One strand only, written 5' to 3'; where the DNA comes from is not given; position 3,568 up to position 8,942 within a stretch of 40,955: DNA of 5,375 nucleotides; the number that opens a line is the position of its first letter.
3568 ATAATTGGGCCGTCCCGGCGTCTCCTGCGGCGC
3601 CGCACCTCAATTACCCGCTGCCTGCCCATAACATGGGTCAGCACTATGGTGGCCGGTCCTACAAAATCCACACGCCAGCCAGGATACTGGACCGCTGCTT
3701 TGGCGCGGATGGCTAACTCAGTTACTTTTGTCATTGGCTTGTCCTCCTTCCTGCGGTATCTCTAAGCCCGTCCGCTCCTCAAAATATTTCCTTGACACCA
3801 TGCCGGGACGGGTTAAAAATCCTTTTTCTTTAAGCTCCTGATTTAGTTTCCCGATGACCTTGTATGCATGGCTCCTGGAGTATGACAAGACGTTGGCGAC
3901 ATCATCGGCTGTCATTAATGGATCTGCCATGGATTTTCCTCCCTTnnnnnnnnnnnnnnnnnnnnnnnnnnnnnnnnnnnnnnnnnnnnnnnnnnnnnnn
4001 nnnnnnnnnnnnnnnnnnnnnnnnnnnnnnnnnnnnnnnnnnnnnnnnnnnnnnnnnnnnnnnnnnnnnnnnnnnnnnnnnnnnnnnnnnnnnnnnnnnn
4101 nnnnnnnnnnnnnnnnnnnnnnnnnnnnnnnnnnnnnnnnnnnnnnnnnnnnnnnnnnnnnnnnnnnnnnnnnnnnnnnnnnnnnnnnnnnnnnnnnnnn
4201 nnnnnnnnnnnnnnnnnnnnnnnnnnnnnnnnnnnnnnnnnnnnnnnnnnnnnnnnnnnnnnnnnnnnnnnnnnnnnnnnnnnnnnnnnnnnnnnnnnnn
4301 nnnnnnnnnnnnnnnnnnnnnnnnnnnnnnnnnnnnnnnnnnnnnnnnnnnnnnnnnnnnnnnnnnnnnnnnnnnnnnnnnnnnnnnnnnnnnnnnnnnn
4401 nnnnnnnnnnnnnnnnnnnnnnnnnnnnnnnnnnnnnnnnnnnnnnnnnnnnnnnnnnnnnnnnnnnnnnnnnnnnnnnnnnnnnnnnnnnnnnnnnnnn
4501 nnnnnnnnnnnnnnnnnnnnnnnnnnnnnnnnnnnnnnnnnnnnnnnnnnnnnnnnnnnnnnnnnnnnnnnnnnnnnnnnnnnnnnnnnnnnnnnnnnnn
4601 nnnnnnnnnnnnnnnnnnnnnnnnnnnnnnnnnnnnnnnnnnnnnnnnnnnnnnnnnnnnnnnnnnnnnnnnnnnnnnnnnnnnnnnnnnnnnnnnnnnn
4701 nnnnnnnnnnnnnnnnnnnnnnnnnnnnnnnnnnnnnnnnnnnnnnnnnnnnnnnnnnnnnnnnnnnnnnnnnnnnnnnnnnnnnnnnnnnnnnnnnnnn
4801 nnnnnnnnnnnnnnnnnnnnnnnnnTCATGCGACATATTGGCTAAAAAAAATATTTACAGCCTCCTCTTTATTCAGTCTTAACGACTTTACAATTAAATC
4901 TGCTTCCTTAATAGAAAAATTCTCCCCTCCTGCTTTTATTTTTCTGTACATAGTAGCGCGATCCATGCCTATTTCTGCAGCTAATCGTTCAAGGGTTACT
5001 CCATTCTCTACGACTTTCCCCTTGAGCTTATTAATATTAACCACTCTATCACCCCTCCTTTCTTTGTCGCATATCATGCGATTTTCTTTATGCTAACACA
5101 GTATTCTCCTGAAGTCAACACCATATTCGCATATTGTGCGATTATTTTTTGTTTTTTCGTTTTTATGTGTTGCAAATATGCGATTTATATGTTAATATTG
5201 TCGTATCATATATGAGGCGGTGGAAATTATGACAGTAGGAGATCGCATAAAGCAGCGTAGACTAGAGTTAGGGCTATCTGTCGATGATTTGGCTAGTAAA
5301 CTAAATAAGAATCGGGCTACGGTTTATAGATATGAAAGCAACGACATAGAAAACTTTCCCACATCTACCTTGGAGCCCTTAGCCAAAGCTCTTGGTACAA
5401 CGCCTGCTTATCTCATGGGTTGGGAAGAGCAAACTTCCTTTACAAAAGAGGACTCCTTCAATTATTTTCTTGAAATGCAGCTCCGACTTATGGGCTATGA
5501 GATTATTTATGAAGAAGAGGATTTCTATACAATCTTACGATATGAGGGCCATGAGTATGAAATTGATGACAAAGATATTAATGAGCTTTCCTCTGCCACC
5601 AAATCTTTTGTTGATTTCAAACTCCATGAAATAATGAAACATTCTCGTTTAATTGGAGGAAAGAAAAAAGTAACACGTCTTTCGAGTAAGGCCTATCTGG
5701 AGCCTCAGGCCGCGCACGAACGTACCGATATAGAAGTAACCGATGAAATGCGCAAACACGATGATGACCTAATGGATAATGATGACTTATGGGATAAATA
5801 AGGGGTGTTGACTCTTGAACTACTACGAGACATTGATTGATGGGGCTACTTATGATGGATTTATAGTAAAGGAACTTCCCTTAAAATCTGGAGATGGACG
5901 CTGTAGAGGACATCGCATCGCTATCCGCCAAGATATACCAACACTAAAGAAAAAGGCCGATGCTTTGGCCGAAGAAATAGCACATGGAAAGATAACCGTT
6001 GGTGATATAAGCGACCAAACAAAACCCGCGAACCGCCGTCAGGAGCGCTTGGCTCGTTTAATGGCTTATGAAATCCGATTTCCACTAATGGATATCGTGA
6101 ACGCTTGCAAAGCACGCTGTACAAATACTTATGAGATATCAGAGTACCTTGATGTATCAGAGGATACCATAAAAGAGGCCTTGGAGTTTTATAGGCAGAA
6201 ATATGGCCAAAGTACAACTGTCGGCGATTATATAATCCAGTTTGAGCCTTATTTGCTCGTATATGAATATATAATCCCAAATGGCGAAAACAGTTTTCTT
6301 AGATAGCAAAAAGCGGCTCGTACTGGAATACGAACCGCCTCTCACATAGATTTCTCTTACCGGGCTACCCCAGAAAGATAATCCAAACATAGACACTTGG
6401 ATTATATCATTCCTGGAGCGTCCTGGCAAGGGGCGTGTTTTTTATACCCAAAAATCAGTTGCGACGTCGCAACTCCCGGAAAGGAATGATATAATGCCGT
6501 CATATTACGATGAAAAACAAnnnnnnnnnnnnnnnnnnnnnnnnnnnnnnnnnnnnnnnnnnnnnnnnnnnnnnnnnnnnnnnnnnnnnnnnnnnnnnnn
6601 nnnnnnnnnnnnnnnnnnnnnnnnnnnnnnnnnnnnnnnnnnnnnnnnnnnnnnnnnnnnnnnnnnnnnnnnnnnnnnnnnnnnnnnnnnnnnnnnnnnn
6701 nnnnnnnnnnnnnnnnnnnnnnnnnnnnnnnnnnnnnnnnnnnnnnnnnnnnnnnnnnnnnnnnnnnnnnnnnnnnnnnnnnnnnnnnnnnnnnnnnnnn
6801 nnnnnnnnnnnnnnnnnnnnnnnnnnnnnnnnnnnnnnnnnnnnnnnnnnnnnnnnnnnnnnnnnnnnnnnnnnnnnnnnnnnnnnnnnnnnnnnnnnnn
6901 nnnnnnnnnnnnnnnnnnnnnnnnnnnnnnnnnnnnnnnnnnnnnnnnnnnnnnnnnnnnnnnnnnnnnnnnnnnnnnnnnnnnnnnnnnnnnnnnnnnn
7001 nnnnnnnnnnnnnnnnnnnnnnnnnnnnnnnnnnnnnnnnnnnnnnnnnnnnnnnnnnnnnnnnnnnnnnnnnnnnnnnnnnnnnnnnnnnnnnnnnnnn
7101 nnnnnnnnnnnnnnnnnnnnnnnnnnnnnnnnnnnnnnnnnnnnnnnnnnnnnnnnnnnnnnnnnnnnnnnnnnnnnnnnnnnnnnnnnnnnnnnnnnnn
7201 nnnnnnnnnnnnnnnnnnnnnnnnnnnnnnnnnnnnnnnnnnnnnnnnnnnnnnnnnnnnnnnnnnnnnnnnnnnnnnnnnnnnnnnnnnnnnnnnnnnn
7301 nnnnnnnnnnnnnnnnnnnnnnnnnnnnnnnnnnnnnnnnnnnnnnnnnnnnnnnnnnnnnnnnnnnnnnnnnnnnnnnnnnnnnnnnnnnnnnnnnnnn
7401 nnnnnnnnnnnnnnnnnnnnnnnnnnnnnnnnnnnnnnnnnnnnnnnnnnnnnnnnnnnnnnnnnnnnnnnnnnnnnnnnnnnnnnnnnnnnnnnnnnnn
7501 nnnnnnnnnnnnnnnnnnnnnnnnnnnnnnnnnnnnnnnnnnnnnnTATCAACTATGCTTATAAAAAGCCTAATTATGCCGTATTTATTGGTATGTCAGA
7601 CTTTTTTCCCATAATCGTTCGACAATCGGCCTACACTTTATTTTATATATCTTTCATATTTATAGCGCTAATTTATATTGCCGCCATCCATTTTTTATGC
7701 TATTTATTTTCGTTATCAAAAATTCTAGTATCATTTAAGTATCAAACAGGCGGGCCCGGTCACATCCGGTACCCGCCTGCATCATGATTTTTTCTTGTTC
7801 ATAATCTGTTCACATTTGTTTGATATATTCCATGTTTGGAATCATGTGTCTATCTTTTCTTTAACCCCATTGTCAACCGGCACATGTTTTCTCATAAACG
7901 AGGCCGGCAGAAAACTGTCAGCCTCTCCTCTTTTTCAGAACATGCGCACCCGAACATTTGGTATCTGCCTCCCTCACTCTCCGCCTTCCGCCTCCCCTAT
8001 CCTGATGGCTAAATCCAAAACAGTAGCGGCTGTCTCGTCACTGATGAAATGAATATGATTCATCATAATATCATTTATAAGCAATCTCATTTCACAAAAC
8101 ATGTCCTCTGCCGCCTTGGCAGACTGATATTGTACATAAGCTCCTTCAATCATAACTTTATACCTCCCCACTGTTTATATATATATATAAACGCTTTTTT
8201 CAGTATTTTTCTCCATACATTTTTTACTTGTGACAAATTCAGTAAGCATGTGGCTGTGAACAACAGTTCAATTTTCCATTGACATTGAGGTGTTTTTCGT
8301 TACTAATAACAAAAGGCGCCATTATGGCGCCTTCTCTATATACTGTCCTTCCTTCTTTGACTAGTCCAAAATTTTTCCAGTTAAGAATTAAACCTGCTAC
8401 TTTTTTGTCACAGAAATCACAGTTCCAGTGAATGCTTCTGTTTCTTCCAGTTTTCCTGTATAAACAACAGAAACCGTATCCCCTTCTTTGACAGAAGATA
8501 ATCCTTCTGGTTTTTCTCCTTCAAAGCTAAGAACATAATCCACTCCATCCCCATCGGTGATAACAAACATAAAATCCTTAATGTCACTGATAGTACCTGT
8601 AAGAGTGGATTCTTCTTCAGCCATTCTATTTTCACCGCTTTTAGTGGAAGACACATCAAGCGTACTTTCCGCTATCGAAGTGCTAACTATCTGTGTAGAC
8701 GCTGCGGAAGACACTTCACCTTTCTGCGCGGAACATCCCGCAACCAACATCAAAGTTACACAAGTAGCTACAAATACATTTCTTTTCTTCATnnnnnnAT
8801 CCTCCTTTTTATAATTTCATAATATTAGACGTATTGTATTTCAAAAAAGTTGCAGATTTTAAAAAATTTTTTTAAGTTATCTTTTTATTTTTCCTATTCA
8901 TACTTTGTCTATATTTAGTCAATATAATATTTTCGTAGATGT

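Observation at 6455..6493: Family of perfect 14-18 bp palindromes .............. placed just 5' of the RBS of int and two small genes, and ~100 nt upstream of the lysin start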

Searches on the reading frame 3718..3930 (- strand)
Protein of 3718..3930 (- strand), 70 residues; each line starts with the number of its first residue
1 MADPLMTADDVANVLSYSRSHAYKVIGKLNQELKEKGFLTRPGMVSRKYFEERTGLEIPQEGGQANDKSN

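Call 77: search_protein_families(library=ncbifam, proteins=[window:3718-3930:-], max_evalue=0.01)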
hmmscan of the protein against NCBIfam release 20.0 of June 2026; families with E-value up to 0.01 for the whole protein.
window:3718-3930:- (70 aa): 1 family
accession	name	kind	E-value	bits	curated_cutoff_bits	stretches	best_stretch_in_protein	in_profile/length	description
NF047858.1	ICEBs1XisBacil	equivalog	1.4e-11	44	100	1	6-53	3-50/61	ICEBs1 excisionase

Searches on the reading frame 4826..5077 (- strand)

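Call 10: search_protein_families(library=pfam, proteins=[window:4826-5077:-], max_evalue=0.01)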
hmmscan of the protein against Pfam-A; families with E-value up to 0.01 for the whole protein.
window:4826-5077:- (83 aa): 2 families
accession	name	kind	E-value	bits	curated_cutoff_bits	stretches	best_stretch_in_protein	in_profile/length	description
PF20432.4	Xre-like-HTH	-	0.00044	20.9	25.8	1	26-67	23-63/63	Antitoxin Xre-like helix-turn-helix domain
PF13443.12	HTH_26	-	0.0066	17.1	22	1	23-69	7-53/63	Cro/C1-type HTH DNA-binding domain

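Call 77: search_protein_families(library=ncbifam, proteins=[window:4826-5077:-], max_evalue=0.01)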
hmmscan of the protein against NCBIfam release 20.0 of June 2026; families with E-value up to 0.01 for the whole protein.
window:4826-5077:- (83 aa): 0 families

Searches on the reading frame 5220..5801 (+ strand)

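Call 10: search_protein_families(library=pfam, proteins=[window:5220-5801:+], max_evalue=0.01)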
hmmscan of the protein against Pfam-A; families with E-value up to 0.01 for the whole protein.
window:5220-5801:+ (193 aa): 5 families
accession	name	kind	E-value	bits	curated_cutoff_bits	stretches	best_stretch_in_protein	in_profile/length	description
PF01381.28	HTH_3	-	2.2e-10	40.9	23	1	10-65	1-55/55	Helix-turn-helix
PF13443.12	HTH_26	-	4.2e-08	33.7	22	1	10-70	2-62/63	Cro/C1-type HTH DNA-binding domain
PF13560.12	HTH_31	-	4.6e-08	33.7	27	1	7-63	3-59/64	Helix-turn-helix domain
PF12844.13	HTH_19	-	2.5e-06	27.7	30.2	1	7-66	1-59/64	Helix-turn-helix domain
PF13413.12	HTH_25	-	0.003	17.8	24.6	1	10-50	2-42/62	Helix-turn-helix domain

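Call 77: search_protein_families(library=ncbifam, proteins=[window:5229-5801:+], max_evalue=0.01)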
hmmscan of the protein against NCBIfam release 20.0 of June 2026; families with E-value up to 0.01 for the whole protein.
window:5229-5801:+ (190 aa): 8 families
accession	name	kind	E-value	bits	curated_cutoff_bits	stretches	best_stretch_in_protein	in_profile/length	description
NF007257.0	PRK09706.1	subfamily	2.2e-06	27.5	101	1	2-74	5-76/135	transcriptional repressor DicA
NF003162.0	PRK04140.1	equivalog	4.3e-05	22.7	263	1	4-41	128-165/317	transcriptional regulator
NF047948.1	male_kill_WMK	equivalog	0.00013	21.6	300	1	3-74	163-233/300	WO male-killing family protein Wmk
NF041951.1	phage_RstR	subfamily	0.00017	21.8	80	1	1-73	1-72/108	RstR family transcriptional repressor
NF047528.1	LIMLP_03685_anti-sigma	equivalog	0.00049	19.4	200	1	61-121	289-347/347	LIMLP_03685 family anti-sigma factor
TIGR03830.1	CxxCG_CxxCG_HTH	subfamily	0.001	18.8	61.8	1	4-41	67-104/127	type II TA system antitoxin MqsA family protein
TIGR00270.2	TIGR00270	equivalog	0.0013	18.6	110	1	5-41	78-114/159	multiprotein bridging factor aMBF1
TIGR02612.1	mob_myst_A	hypoth_equivalog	0.0079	16.1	122.6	0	8-61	31-85/150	mobile mystery protein A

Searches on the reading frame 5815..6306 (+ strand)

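Call 10: search_protein_families(library=pfam, proteins=[window:5815-6306:+], max_evalue=0.01)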
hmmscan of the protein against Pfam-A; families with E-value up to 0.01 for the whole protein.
window:5815-6306:+ (163 aa): 1 family
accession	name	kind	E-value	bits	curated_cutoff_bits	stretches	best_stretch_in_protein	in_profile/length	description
PF06114.19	Peptidase_M78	-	0.0023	18.2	22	1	23-123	15-122/123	IrrE N-terminal-like domain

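Call 32: search_protein_families(library=phrogs, proteins=[window:5815-6306:+], max_evalue=0.001)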
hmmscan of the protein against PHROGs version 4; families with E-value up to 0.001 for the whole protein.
window:5815-6306:+ (163 aa): 2 families
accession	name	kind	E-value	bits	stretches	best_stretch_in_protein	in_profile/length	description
phrog_87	-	other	2.2e-28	100.5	1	4-153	40-190/227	metallo-protease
phrog_37745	-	unknown function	0.00097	20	0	84-134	109-157/198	-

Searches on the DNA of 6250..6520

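Call 70: search_rna_families(source=window, start=6250, end=6520, threshold=evalue, max_evalue=10)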
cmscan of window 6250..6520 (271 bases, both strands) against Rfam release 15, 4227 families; matches with E-value up to 10: 3.
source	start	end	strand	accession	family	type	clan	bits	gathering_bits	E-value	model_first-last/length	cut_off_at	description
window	6250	6343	-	RF02309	TtnuHACA1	Gene; snRNA; snoRNA; HACA-box;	-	19.9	100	0.35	1-96/113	3'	Tetrahymena snoRNA TtnuHACA1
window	6278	6384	-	RF02185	ST7-OT3_3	Gene; lncRNA;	-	15.9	50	4.5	1-116/116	no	ST7 overlapping transcript 3 conserved region 3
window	6327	6444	+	RF01200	SNORD125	Gene; snRNA; snoRNA; CD-box;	CL00067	14.2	56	4.7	1-97/97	no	Small nucleolar RNA SNORD125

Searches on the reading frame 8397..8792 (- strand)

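Call 32: search_protein_families(library=phrogs, proteins=[window:8397-8792:-], max_evalue=0.001)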
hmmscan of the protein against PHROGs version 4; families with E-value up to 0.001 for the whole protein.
window:8397-8792:- (131 aa): 1 family
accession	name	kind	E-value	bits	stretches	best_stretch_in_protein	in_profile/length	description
phrog_23484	-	unknown function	0.0006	20.8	1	4-75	3-70/106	-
